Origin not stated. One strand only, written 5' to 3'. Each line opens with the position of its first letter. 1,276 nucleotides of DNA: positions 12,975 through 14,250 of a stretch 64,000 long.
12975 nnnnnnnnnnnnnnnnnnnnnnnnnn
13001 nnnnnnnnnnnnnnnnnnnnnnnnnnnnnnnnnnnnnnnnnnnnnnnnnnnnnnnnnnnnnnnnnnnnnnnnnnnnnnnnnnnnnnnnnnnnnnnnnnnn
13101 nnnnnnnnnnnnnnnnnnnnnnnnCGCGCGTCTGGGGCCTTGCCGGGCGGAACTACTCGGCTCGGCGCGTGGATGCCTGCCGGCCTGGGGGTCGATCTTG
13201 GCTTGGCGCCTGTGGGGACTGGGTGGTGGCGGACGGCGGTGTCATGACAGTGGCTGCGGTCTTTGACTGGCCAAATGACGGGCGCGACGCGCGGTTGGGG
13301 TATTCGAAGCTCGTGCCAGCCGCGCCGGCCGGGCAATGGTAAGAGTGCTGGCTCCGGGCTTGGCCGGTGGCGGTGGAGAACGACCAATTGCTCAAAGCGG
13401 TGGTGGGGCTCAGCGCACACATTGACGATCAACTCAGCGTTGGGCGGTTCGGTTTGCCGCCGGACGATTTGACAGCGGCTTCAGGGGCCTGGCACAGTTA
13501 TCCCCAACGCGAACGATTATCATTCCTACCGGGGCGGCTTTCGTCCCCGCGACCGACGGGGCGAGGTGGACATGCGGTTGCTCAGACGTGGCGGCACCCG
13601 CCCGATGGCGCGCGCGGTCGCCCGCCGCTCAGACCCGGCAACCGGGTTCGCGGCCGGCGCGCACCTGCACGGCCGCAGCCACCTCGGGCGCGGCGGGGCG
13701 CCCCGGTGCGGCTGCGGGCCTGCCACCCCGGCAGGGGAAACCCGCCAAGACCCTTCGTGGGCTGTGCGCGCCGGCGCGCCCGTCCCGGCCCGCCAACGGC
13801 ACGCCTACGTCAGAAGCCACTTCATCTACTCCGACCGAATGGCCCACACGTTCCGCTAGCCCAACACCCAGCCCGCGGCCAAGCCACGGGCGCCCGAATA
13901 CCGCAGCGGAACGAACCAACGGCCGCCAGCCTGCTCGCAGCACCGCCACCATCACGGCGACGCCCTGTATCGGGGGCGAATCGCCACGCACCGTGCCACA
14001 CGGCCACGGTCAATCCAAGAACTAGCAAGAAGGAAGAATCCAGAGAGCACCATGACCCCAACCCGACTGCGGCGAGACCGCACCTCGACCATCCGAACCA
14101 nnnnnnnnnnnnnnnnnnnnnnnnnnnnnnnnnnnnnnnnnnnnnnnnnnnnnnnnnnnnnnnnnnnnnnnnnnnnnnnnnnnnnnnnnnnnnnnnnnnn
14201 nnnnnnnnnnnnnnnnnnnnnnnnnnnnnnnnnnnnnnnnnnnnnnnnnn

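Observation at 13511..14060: Second Fur/Zur-like box upstream of the giant LPXTG protein, linking it to the metal-uptake operon 12 kb away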

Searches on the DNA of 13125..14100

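Call 88: search_rna_families(source=window, start=13125, end=14100, threshold=evalue, max_evalue=1)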
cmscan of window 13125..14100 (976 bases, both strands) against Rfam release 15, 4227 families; matches with E-value up to 1: 0.
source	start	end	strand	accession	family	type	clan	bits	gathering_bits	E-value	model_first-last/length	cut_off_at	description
